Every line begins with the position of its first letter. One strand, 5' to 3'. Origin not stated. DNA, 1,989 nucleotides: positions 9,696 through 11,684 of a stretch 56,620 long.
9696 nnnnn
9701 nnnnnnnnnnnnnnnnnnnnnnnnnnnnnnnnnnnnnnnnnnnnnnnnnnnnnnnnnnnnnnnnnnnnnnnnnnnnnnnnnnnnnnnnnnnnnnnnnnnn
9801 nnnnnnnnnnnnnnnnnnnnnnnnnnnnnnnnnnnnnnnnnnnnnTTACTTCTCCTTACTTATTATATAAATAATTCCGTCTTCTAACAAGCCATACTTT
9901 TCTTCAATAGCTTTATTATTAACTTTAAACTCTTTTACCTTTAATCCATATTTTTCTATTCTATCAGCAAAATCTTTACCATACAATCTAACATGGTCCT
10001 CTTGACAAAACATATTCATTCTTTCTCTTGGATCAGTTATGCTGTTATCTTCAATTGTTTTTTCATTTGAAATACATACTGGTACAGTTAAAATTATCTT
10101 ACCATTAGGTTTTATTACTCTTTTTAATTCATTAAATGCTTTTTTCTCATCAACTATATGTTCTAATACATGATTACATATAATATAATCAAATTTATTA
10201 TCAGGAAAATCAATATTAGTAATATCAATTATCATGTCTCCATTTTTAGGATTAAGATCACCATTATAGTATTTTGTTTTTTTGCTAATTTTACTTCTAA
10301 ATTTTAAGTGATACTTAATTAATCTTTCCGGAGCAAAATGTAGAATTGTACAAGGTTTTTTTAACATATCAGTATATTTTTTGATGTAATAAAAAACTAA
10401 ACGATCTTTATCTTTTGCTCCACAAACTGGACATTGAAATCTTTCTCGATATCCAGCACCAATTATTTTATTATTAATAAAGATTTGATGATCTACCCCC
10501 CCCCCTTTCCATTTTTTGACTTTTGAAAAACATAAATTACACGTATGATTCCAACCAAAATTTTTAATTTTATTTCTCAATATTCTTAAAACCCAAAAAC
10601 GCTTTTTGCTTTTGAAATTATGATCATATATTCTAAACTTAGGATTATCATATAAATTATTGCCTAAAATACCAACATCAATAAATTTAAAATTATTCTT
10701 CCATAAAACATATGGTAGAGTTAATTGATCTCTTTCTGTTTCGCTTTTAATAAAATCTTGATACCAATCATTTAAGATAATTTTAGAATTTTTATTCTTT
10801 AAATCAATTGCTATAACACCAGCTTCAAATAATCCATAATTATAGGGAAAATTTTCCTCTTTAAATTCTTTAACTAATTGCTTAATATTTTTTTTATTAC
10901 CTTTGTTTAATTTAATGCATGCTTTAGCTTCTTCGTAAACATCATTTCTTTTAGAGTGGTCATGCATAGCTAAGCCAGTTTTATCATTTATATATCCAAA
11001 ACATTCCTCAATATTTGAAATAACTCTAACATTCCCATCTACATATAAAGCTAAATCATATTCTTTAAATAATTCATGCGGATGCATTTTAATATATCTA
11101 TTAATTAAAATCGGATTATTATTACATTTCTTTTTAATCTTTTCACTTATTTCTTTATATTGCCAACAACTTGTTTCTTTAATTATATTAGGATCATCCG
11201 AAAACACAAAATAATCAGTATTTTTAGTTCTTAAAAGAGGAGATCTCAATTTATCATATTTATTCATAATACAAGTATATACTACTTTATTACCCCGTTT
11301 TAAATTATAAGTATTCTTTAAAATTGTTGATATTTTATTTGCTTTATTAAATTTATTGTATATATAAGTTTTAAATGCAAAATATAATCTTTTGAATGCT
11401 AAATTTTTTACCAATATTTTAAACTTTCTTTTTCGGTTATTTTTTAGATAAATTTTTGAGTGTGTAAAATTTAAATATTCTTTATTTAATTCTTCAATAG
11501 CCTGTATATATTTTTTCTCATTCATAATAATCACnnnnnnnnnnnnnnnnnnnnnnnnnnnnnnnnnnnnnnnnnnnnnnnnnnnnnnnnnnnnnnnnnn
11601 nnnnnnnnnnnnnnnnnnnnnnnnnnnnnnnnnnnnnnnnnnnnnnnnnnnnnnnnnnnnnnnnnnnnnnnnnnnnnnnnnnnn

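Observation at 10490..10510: G10 tract exactly at the GT/methyltransferase domain junction: candidate slipped-strand phase switch that uncouples capping from glycosyl transfer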

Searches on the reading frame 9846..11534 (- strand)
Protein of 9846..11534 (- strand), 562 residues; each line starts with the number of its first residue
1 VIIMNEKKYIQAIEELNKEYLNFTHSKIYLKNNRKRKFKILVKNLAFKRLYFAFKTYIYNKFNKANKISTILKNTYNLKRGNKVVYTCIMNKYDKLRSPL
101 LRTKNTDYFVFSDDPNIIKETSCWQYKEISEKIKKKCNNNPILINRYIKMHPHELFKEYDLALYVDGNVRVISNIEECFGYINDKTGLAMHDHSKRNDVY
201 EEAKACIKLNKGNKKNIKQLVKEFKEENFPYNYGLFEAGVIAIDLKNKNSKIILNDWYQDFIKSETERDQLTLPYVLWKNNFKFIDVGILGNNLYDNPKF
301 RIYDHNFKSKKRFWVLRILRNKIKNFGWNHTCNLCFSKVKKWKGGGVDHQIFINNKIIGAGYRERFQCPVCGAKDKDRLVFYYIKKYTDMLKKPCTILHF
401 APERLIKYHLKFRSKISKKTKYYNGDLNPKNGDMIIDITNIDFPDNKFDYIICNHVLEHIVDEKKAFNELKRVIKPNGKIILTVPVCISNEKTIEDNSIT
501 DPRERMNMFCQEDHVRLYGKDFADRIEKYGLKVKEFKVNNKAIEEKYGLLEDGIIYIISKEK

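Call 6: search_protein_families(library=pfam, proteins=[window:9846-11534:-])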
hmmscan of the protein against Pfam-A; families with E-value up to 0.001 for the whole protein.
window:9846-11534:- (562 aa): 8 families
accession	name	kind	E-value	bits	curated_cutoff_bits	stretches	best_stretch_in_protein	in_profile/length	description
PF08241.18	Methyltransf_11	-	1.6e-12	48.3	21.2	1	435-482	48-95/95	Methyltransferase domain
PF13489.12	Methyltransf_23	-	1.1e-10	41.9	27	1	438-533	72-161/164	Methyltransferase domain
PF13847.12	Methyltransf_31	-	1.2e-09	38.5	27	1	437-486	62-113/145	Methyltransferase domain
PF04765.19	TOD1_MUCI70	-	2.1e-09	37.6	21.4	1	74-280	63-289/314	TOD1/MUCI70, glycosyltransferase-like domain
PF13649.12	Methyltransf_25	-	2e-07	32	27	1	437-478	54-97/97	Methyltransferase domain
PF08242.18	Methyltransf_12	-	1.9e-06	29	30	1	439-480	54-98/98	Methyltransferase domain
PF20922.3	Anamorsin_N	-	0.00036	20.7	27.1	1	437-491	41-96/163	Anamorsin, N-terminal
PF01209.24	Ubie_methyltran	-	0.0006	19.7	20.1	0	440-481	109-150/233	ubiE/COQ5 methyltransferase family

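Call 10: find_homologous_proteins(query=window:9846-11534:-, max_evalue=1e-10)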
Query window:9846-11534:- (562 aa): 39 proteins with E <= 1e-10 among 8000 candidates.
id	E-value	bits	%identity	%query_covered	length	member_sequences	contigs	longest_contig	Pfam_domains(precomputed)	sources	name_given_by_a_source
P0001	0.0e+0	1275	100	99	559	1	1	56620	PF13847.13,PF13489.13,PF13649.13,PF04765.20,PF08241.19,PF08242.19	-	-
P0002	1.2e-264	897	69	99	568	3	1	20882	PF13847.13,PF13489.13,PF13649.13,PF04765.20,PF08241.19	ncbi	-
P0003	4.1e-263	892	69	99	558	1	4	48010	PF13847.13,PF13489.13,PF13649.13,PF04765.20,PF08241.19,PF08242.19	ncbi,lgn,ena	-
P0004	4.7e-258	876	68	99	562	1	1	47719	PF13847.13,PF13489.13,PF13649.13,PF04765.20,PF08241.19,PF08242.19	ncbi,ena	-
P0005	4.4e-251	853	66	99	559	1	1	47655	PF13847.13,PF13489.13,PF13649.13,PF04765.20,PF08241.19,PF08242.19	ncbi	-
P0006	1.8e-245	834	63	99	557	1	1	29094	PF13847.13,PF13489.13,PF13649.13,PF04765.20,PF08241.19,PF08242.19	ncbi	-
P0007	2.1e-190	652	55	99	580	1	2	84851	PF13847.13,PF13489.13,PF13649.13,PF04765.20,PF08241.19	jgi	-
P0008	7.7e-177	607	52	99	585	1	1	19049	PF13847.13,PF13489.13,PF13649.13,PF04765.20,PF08241.19,PF08242.19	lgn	-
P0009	4.5e-103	364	60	55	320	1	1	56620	PF04765.20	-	-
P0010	4.5e-93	331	56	55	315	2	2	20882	PF04765.20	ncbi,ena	-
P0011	2.3e-92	329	54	55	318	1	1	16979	PF04765.20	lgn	-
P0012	4.9e-92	327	40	82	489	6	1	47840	PF04765.20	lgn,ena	-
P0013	7.6e-92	327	53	55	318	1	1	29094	PF04765.20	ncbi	-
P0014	3.7e-91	325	52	54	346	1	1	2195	PF04765.20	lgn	-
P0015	1.6e-90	322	52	54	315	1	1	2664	PF04765.20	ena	-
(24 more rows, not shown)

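Call 13: find_related_loci(query=A2, collection=genome_contigs, flank=10000)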
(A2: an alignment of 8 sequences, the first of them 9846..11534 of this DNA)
Query A2 (562 aa) in genome_contigs; peptide patterns used: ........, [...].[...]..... (x = any residue, [..] = any of these).
598 stretches matched a pattern (row limit reached: there are more); 47 encode a relative of the query (tblastn E <= 1e-3); 46 distinct loci.
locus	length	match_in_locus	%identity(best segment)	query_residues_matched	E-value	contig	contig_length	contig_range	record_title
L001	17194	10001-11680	69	4-562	0e+0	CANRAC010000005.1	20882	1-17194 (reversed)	MAG: uncultured Bacilli bacterium isolate Lapin-016__bin74 genome assembly, contig: Lapin-016__NODE_2207_length_20882_co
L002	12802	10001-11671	69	4-561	0e+0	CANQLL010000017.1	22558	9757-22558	MAG: uncultured Bacilli bacterium isolate Lapin-015__bin71 genome assembly, contig: Lapin-015__NODE_2059_length_22558_co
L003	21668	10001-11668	65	4-559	0e+0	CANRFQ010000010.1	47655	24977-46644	MAG: uncultured Bacilli bacterium isolate Lapin-023__bin43 genome assembly, contig: Lapin-023__NODE_1021_length_47655_co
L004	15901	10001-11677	63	2-560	0e+0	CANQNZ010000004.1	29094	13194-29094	MAG: uncultured Bacilli bacterium isolate Lapin-033__bin54 genome assembly, contig: Lapin-033__NODE_1226_length_29094_co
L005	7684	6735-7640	48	4-305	3e-88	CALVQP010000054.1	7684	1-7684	MAG: uncultured Bacilli bacterium isolate BRZ_GB__bin6 genome assembly, contig: BRZ_GB__NODE_13000_length_7684_cov_4.483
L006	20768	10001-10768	54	306-561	2e-81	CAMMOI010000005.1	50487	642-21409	MAG: uncultured Tenericutes bacterium isolate ERR4992208_bin.29_MetaWRAP_v1.1_MAG genome assembly, contig: NODE_551_leng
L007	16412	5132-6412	41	4-456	5e-102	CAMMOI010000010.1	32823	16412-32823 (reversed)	MAG: uncultured Tenericutes bacterium isolate ERR4992208_bin.29_MetaWRAP_v1.1_MAG genome assembly, contig: NODE_1085_len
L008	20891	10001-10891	40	11-305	1e-59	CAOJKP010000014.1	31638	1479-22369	MAG TPA_asm: uncultured Clostridium sp. isolate SRR17684645_bin.67_metawrap_v1.3_MAG genome assembly, contig: NODE.2168_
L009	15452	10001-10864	40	13-306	8e-56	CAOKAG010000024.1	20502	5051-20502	MAG TPA_asm: uncultured Tenericutes bacterium isolate SRR15730524_bin.8_metawrap_v1.3_MAG genome assembly, contig: NODE.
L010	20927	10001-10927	39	2-305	1e-54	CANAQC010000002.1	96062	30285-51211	MAG TPA_asm: uncultured Clostridium sp. isolate SRR16350206_bin.8_metawrap_v1.3_MAG genome assembly, contig: NODE.26_len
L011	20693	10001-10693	43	327-561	1e-52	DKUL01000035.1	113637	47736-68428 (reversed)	MAG TPA_asm: Lachnospiraceae bacterium UBA7205 UBA7205_contig_165, whole genome shotgun sequence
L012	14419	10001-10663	43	332-557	6e-51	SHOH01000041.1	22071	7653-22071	MAG: Anaerolineaceae bacterium isolate MAG4 NODE_284_length_22071_cov_18.321176, whole genome shotgun sequence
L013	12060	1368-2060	35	301-545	9e-39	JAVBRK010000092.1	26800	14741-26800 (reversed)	MAG: Bacteroidales bacterium isolate EPI_MAG_00193 c_000012126905, whole genome shotgun sequence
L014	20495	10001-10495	44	359-528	3e-38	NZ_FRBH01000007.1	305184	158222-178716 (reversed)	Chishuiella changwenlii strain DSM 27989, whole genome shotgun sequence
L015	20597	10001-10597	37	327-541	8e-35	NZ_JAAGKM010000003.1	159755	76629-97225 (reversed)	Empedobacter falsenii strain Q1655 NODE_3_length_159755_cov_26.448618, whole genome shotgun sequence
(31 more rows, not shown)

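Call 21: search_protein_families(library=ncbifam, proteins=[window:9846-11534:-], max_evalue=0.00001)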
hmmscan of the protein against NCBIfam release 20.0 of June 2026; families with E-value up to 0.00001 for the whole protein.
window:9846-11534:- (562 aa): 7 families
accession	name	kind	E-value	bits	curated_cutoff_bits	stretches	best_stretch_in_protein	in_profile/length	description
NF041536.1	ArsM_DUF2284_UU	exception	4e-09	35.3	575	1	438-535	136-226/459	arsenite methyltransferase/DUF2284 domain selenoprotein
NF047649.1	MTase_UXPK_star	exception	3.7e-08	32.7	460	1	437-490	136-189/283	methyltransferase/UXPK-star double selenoprotein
NF045882.1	PLipidMtase_Leg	equivalog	4.4e-07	29.9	390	1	434-483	95-144/207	phospholipid N-methyltransferase PmtA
NF041537.1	ArsM_AhpD_UU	exception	4.9e-07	28.8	510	1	439-531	137-222/345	arsenite methyltransferase/AhpD domain selenoprotein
NF001240.0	PRK00216.1-1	equivalog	2.9e-06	26.5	378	1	436-482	122-168/251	bifunctional demethylmenaquinone methyltransferase/2-methoxy-6-polyprenyl-1,4-benzoquinol methylase UbiE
NF040539.1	AST_met_ArsM_2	exception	6.7e-06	26.1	240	0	415-486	96-167/262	putative arsinothricin biosynthesis methyltransferase ArsM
NF052510.1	methyltran_MpqE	exception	9.1e-06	25.2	335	0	438-481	107-150/234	methyl-plastoquinone biosynthesis methyltransferase MpqE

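Call 56: find_homologous_proteins(query=L011:9707-10699:+, max_evalue=1e-20)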
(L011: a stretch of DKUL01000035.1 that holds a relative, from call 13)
Query L011:9707-10699:+ (330 aa): 1011 proteins with E <= 1e-20 among 2734 candidates; the best 120 are listed.
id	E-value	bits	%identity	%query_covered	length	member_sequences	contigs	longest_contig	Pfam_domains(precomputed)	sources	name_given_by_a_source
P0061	6.0e-202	688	92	100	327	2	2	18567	PF13847.13,PF13489.13,PF13649.13,PF22674.3,PF08241.19,PF08242.19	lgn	-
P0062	1.1e-101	358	48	99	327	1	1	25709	PF13847.13,PF13489.13,PF13649.13,PF22674.3,PF08241.19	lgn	-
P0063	4.7e-100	353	47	100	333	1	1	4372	PF13847.13,PF13489.13,PF13649.13,PF22674.3,PF08241.19,PF08242.19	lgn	-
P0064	1.8e-97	344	47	99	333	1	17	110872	PF13847.13,PF13489.13,PF13649.13,PF22674.3,PF08273.18,PF01209.25,PF08241.19,PF08242.19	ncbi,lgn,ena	-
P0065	2.7e-97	344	46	99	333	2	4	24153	PF13847.13,PF13489.13,PF13649.13,PF22674.3,PF08241.19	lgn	-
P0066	3.7e-97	343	46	99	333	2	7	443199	PF13847.13,PF13489.13,PF13649.13,PF22674.3,PF08241.19,PF08242.19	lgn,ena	-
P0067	1.5e-96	341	49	98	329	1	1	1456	PF13847.13,PF13489.13,PF13649.13,PF22674.3,PF08241.19,PF08242.19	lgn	-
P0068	4.6e-94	333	46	99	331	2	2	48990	PF13847.13,PF13489.13,PF13649.13,PF22674.3,PF08241.19,PF08242.19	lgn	-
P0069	6.1e-94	333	46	99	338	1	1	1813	PF13847.13,PF13489.13,PF13649.13,PF22674.3,PF08241.19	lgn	-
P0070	6.9e-94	333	47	99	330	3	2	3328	PF13847.13,PF13489.13,PF13649.13,PF22674.3,PF08241.19,PF08242.19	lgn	-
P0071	8.3e-94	332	47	99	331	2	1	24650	PF13847.13,PF13489.13,PF13649.13,PF22674.3,PF08241.19,PF08242.19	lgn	-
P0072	9.2e-94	332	46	99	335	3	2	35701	PF13847.13,PF13489.13,PF13649.13,PF22674.3,PF08241.19,PF08242.19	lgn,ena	-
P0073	3.0e-93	331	45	99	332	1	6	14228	PF13847.13,PF13489.13,PF13649.13,PF22674.3,PF08241.19,PF08242.19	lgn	-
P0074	3.3e-93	330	48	99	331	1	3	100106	PF13847.13,PF13489.13,PF22674.3,PF08241.19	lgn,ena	-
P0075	7.4e-93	329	46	99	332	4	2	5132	PF13847.13,PF13489.13,PF13649.13,PF22674.3,PF08241.19,PF08242.19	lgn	-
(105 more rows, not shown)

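Call 57: find_encoding_contigs(protein=P0061, flank=3000, max_places=6)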
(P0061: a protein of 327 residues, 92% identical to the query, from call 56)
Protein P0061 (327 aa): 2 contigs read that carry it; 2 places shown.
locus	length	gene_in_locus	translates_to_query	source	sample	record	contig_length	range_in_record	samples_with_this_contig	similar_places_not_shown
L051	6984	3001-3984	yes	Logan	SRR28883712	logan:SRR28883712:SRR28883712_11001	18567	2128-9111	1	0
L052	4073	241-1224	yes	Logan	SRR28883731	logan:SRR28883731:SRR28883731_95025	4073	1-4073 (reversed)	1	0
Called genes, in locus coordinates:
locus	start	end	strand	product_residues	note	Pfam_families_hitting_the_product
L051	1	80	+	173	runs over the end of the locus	PF19480:DUF6016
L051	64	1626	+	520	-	PF22674:C2185-like_N (weak)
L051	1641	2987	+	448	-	PF00535:Glycos_transf_2, PF10111:Glyco_tranf_2_2, PF13641:Glyco_tranf_2_3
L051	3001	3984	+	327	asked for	PF22674:C2185-like_N, PF08242:Methyltransf_12 (faint), PF13489:Methyltransf_23, PF08241:Methyltransf_11, PF13649:Methyltransf_25 (faint), PF13847:Methyltransf_31 (weak)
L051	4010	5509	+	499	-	-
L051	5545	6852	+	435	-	PF02310:B12-binding (weak), PF04055:Radical_SAM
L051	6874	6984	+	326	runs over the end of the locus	PF00106:adh_short, PF01073:3Beta_HSD, PF01370:Epimerase, PF02719:Polysacc_synt_2, PF04321:RmlD_sub_bind, PF05368:NmrA, PF07993:NAD_binding_4, PF13460:NAD_binding_10, +1 more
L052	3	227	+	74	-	?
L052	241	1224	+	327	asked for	PF22674:C2185-like_N, PF08242:Methyltransf_12 (faint), PF13489:Methyltransf_23, PF08241:Methyltransf_11, PF13649:Methyltransf_25 (faint), PF13847:Methyltransf_31 (weak)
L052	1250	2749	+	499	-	-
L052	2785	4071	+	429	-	?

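Call 73: predict_structure(alignment_id=A3)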
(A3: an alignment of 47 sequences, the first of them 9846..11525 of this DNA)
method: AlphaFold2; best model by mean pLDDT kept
length: 559 residues; sequences in the alignment: 47
mean_pLDDT: 92.7   pTM: 0.66
mean pLDDT of the five models: 92.7, 92.7, 92.3, 92.1, 91.4
residues with pLDDT >= 90: 431; 70-90: 116; 50-70: 12; < 50: 0
segments of 3 or more residues with pLDDT < 50: none
pLDDT, mean of each block of 10 residues (from residue 1): 93 95 90 84 77 86 73 92 95 95 97 93 97 92 98 98 97 97 97 94 93 98 97 96 98 98 95 98 94 95 66 84 96 97 88 89 96 97 94 96 90 87 86 94 98 91 98 98 92 90 88 94 97 96 95 92
secondary structure, 60 per line:
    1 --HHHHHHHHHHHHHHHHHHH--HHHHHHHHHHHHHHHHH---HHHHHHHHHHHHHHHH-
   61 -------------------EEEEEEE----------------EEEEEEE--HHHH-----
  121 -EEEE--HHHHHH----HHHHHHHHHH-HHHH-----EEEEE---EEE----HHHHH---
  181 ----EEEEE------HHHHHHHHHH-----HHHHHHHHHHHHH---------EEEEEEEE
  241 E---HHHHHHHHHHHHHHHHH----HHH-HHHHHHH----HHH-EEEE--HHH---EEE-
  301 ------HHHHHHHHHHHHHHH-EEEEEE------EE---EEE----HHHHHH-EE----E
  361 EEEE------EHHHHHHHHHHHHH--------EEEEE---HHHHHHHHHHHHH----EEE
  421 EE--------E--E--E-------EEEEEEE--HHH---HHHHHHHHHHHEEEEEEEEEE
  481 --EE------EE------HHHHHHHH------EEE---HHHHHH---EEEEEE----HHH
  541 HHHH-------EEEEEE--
elements in order: H3-21 H24-40 H44-59 E80-86 E103-109 H112-115 E122-125 H128-133 H138-147 H149-152 E158-162 E166-168 H173-177 E185-189 H196-205 H211-223 E233-241 H245-261 H270-276 E285-288 E297-299 H307-321 E323-328 E340-342 H347-352 E360-364 H372-384 E393-397 H401-413 E418-422 E445-451 H460-470 E471-480 H499-506 E513-515 H519-524 E528-533 H538-544 E552-557
